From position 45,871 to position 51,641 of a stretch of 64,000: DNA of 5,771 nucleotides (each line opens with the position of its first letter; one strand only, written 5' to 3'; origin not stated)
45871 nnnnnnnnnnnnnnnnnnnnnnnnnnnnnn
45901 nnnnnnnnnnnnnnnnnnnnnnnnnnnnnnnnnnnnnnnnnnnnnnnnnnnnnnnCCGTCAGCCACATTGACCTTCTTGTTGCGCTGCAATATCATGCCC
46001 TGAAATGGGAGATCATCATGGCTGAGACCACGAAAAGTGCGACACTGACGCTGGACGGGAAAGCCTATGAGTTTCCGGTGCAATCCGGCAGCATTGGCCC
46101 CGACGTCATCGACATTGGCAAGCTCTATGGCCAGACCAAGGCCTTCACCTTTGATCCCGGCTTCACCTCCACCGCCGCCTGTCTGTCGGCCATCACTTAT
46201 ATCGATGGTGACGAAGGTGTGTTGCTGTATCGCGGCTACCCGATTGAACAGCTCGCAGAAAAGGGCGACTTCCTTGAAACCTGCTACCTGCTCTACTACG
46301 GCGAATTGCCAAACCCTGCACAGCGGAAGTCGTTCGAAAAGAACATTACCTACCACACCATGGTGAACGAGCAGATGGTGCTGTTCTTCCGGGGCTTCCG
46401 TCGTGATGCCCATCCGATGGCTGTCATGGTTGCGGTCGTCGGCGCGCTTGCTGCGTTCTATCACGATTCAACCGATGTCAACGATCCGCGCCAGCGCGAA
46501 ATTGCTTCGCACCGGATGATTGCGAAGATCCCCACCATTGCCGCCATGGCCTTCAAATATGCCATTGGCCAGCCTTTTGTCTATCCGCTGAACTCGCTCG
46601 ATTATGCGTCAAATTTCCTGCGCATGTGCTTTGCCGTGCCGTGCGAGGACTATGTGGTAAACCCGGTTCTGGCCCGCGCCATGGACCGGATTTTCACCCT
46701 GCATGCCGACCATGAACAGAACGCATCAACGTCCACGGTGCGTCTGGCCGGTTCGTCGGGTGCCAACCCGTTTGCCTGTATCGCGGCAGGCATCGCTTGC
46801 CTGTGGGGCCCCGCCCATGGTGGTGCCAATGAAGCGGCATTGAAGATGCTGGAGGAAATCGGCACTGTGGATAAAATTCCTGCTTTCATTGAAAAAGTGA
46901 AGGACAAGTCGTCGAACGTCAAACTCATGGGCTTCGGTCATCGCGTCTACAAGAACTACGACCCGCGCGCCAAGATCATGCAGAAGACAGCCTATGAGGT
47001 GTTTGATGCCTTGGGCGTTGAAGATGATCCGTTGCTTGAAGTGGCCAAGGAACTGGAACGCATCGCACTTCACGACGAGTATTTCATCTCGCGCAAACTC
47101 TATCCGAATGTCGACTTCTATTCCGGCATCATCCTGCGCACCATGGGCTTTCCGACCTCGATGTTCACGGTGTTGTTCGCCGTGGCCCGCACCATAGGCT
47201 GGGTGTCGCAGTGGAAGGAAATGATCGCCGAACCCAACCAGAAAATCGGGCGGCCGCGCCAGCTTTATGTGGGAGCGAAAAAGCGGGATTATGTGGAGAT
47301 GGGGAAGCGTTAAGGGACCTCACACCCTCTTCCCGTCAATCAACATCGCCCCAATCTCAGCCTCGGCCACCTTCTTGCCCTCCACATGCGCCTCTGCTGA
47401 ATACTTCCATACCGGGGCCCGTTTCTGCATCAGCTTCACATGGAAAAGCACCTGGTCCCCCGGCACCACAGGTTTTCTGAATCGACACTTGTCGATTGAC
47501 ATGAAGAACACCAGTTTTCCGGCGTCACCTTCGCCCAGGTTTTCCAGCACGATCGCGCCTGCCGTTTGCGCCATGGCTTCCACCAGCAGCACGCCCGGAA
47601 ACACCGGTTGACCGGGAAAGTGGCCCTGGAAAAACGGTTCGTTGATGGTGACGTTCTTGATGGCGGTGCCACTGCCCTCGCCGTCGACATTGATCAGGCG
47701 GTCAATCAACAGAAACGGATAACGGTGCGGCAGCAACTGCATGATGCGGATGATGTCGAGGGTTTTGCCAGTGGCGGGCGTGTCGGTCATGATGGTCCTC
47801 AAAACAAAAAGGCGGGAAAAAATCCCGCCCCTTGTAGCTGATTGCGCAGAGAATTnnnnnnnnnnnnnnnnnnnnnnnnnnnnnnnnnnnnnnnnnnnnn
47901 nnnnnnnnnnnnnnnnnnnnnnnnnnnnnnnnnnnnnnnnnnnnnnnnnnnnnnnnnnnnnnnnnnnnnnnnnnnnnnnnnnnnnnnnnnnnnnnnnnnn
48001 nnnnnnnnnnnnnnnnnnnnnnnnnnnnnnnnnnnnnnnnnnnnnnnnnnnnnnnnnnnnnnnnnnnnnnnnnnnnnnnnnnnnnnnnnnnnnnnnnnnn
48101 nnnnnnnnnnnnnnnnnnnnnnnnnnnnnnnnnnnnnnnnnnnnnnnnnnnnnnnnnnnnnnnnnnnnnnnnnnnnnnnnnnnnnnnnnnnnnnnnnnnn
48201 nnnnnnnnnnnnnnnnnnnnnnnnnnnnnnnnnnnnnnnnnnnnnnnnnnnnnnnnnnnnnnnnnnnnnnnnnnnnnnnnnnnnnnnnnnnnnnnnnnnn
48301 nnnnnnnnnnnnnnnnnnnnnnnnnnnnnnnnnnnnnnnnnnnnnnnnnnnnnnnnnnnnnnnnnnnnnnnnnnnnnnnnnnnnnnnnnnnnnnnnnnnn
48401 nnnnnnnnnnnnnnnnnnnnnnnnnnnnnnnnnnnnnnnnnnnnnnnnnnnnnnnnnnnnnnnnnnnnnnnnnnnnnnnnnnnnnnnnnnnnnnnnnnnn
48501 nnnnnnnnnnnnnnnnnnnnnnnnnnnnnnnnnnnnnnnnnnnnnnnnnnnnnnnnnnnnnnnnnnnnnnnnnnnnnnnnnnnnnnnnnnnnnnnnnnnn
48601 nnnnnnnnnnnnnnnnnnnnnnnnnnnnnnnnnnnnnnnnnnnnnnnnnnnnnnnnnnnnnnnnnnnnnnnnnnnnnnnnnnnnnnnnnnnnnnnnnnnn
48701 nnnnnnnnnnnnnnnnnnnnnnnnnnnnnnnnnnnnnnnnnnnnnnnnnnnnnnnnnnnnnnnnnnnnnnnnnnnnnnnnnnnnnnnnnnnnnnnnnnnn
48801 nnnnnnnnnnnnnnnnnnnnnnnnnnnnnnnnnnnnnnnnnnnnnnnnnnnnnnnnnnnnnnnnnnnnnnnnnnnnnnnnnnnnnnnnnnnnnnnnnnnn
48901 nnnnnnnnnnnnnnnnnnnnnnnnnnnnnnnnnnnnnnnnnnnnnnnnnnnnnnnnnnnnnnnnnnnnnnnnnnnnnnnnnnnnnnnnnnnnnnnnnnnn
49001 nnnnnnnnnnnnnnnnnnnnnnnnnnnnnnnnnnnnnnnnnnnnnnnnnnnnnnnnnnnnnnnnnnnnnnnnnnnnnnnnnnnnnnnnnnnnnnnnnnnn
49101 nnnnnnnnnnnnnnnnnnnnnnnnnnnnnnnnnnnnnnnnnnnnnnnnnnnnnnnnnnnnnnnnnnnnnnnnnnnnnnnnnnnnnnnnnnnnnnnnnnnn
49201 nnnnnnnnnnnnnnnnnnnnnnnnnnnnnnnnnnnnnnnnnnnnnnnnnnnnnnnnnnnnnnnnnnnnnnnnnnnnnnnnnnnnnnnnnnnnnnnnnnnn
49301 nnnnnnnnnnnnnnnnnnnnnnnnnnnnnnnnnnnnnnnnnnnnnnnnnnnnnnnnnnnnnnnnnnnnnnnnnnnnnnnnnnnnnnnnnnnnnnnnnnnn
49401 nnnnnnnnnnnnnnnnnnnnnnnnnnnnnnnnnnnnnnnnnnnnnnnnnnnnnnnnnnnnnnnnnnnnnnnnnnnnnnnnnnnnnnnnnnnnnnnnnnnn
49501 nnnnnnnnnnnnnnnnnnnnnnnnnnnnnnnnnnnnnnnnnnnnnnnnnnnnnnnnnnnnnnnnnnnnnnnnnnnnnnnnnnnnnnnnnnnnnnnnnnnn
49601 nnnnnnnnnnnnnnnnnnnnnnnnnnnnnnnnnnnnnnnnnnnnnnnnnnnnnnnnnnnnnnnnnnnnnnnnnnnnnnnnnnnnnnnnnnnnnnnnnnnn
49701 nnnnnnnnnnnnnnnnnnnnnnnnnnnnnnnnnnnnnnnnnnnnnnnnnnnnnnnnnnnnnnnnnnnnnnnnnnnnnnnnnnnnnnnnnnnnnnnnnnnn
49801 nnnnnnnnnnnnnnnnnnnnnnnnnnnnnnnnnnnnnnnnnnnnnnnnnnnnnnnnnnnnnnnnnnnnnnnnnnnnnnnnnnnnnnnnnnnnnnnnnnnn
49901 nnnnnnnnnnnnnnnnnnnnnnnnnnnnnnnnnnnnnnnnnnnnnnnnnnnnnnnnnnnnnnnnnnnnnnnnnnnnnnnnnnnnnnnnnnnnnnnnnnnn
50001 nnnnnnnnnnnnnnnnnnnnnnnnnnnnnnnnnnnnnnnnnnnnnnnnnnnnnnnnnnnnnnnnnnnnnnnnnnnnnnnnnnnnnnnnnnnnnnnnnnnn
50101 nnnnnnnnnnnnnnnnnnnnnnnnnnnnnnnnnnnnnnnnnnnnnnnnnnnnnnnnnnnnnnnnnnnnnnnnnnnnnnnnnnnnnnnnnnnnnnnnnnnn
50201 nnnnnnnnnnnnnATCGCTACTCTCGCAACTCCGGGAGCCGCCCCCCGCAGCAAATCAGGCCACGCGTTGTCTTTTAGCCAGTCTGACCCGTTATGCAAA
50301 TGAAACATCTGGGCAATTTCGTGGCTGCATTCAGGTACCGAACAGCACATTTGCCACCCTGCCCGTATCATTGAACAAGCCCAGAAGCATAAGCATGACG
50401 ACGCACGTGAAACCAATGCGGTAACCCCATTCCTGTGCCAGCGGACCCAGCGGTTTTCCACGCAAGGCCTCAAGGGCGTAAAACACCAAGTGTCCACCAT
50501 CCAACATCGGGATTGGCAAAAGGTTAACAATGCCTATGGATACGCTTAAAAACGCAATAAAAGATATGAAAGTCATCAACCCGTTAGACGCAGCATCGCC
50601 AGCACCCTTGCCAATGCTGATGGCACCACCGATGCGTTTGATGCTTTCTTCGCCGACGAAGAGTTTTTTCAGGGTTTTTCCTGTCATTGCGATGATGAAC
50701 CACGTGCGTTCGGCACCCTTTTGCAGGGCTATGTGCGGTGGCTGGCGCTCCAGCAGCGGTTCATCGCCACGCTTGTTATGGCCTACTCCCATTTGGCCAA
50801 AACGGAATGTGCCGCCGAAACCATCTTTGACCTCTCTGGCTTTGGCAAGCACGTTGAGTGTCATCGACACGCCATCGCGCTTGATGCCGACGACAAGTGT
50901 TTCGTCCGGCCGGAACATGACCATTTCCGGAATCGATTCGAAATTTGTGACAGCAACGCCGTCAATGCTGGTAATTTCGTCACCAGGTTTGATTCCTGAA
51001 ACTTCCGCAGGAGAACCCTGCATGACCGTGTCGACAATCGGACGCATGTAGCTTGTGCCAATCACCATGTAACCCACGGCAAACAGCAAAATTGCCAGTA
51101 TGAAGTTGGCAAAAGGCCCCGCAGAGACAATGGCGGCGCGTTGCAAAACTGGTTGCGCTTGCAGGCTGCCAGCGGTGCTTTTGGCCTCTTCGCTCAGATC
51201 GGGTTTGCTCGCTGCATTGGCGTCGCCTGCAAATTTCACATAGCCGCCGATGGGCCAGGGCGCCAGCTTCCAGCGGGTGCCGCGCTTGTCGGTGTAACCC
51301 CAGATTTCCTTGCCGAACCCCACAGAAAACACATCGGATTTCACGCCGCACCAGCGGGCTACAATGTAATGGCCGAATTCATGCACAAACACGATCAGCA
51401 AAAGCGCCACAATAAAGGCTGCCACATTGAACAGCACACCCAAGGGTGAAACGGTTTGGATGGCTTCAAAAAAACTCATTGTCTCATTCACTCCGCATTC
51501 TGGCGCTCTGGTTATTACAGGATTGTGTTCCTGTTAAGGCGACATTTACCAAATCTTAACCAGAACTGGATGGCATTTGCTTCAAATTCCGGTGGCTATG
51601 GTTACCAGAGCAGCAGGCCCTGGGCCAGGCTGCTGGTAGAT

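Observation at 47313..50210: Lipid A genes cleanly missing from the bamA-fabZ-gltA cluster: possible lipid-A-less lineage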

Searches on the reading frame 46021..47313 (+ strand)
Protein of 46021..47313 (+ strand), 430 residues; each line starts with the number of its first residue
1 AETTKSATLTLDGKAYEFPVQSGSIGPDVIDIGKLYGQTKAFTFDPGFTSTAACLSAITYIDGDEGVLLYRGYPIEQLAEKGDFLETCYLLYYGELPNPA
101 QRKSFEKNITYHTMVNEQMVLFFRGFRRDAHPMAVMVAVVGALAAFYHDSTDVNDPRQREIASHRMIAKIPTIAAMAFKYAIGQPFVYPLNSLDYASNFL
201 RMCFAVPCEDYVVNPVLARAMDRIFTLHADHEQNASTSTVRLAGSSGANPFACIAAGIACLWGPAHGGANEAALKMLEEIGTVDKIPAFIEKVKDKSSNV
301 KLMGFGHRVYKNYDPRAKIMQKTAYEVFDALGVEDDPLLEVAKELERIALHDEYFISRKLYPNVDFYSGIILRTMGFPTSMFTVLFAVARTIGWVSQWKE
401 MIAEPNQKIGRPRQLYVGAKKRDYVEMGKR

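Call 5: search_protein_families(library=ncbifam, proteins=[window:46021-47313:+])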
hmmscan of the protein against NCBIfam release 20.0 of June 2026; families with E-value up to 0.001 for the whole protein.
window:46021-47313:+ (430 aa): 21 families
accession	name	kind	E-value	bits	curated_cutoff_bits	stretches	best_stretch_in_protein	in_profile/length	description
TIGR01798.1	cit_synth_I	equivalog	1.3e-231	768.6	485.15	1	14-424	2-412/412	citrate synthase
NF004126.0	PRK05614.1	equivalog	2.3e-228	757.8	505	1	4-430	3-430/430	citrate synthase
NF010639.0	PRK14036.1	equivalog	2.3e-107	359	502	1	42-430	4-378/379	citrate synthase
NF041157.1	Cit_synThplmales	equivalog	6.6e-96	321.7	590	1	55-430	15-376/377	citrate synthase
TIGR01800.1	cit_synth_II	subfamily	9.3e-95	317.5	421.3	1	50-430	5-368/368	2-methylcitrate synthase/citrate synthase II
NF010640.0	PRK14037.1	subfamily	6.3e-85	285.3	504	1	55-430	15-377/377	citrate synthase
NF041301.1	Cit_synth_Halo_CitZ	equivalog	1.4e-77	261.3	550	1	55-430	16-379/379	citrate synthase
NF010638.0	PRK14035.1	equivalog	9.4e-75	251.7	572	1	47-430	7-372/372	citrate synthase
NF010636.0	PRK14033.1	equivalog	2.2e-74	250.6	479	1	52-424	17-372/376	bifunctional 2-methylcitrate synthase/citrate synthase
NF010637.0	PRK14034.1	equivalog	1.3e-71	241.5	594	1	52-430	11-371/372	citrate synthase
NF009006.1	PRK12351.1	equivalog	1.3e-64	217.9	550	1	55-430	17-376/376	bifunctional 2-methylcitrate synthase/citrate synthase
NF009004.0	PRK12349.1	equivalog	2.7e-61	207.4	508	1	43-421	6-368/372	citrate synthase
NF009005.0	PRK12350.1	subfamily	2.3e-59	201.5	332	1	44-424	4-355/366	citrate synthase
NF010635.0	PRK14032.1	subfamily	2e-51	174.9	426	1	64-430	65-448/448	citrate synthase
NF007128.0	PRK09569.1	subfamily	7.2e-42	143.5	344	1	52-417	46-424/437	citrate (Si)-synthase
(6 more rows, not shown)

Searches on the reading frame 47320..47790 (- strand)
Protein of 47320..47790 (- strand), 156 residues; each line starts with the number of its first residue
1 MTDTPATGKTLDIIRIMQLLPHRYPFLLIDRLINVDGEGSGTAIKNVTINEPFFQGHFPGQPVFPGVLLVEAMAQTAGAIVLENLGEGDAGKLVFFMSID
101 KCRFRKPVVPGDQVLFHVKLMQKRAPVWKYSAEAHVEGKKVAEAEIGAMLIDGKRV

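Call 5: search_protein_families(library=ncbifam, proteins=[window:47320-47790:-])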
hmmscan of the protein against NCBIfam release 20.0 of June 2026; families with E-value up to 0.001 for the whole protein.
window:47320-47790:- (156 aa): 6 families
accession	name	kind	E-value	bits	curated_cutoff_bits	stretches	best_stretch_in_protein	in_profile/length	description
TIGR01750.1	fabZ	equivalog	9.4e-58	194.1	155.15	1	11-149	1-140/141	3-hydroxyacyl-ACP dehydratase FabZ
NF000582.1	PRK00006.1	equivalog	4.7e-57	191.8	113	1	12-149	1-136/137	3-hydroxyacyl-ACP dehydratase FabZ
NF009667.0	PRK13188.1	equivalog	7.2e-57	193.1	465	1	6-154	316-463/464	bifunctional UDP-3-O-[3-hydroxymyristoyl] N-acetylglucosamine deacetylase/3-hydroxyacyl-ACP dehydratase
NF058663.1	cispen_cyc_AmcE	equivalog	8.4e-21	74.6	140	1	9-144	2-136/153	cispentacin biosynthesis cyclizing decarboxylase AmcE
NF003509.0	PRK05174.1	equivalog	3.5e-08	33.5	124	1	24-120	32-131/172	bifunctional 3-hydroxydecanoyl-ACP dehydratase/trans-2-decenoyl-ACP isomerase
TIGR01749.1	fabA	equivalog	6.8e-07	29.4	238.15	1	25-119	30-127/169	3-hydroxyacyl-[acyl-carrier-protein] dehydratase FabA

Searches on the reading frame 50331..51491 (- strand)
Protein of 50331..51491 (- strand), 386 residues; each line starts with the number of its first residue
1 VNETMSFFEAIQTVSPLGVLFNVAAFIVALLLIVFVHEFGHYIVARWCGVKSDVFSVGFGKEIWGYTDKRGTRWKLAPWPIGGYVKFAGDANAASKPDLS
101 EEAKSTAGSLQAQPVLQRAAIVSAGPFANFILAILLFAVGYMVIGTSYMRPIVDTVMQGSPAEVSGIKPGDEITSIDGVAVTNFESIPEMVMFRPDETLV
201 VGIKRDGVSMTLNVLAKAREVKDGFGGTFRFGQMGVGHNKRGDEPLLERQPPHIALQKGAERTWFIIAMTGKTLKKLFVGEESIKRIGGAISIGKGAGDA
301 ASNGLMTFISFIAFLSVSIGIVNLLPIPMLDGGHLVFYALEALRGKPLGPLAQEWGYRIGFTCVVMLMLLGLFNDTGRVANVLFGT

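Call 5: search_protein_families(library=ncbifam, proteins=[window:50331-51491:-])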
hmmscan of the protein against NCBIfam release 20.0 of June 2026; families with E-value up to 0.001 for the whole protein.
window:50331-51491:- (386 aa): 11 families
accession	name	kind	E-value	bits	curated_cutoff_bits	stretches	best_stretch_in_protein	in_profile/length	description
NF008046.0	PRK10779.1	equivalog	4.6e-86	289.7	477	2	154-378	227-449/450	sigma E protease regulator RseP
TIGR00054.1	TIGR00054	equivalog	1.8e-84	284.1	147.55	2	150-379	203-419/421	RIP metalloprotease RseP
TIGR02037.1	degP_htrA_DO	subfamily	5.3e-10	38.8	416.2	1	152-219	262-330/434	Do family serine endopeptidase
NF041521.1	HhoA_HhoB_HtrA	equivalog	6.1e-06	25.8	450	1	152-216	266-331/335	HhoA/HhoB/HtrA family serine endopeptidase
NF047968.1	SerProtHtrA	equivalog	2.1e-05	24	470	1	152-214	292-355/357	serine protease HtrA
TIGR00225.1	prc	subfamily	2.6e-05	23.4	218.6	1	152-184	65-97/335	C-terminal processing peptidase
TIGR02860.1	spore_IV_B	equivalog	4.2e-05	22.7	305.25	1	136-215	102-179/402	SpoIVB peptidase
NF041199.1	trx7_PDZ_seleno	equivalog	0.00014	20.9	300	1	152-214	206-270/390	Trx7/PDZ domain-containing (seleno)protein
NF008147.1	PRK10898.1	equivalog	0.00018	20.8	408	1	152-215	282-346/352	outer membrane-stress sensor serine endopeptidase DegS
NF007526.1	PRK10139.1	equivalog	0.00018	20.3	756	1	153-215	295-358/456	serine endoprotease DegQ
NF008189.1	PRK10942.1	equivalog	0.00033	19.2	720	1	152-216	316-381/477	serine endoprotease DegP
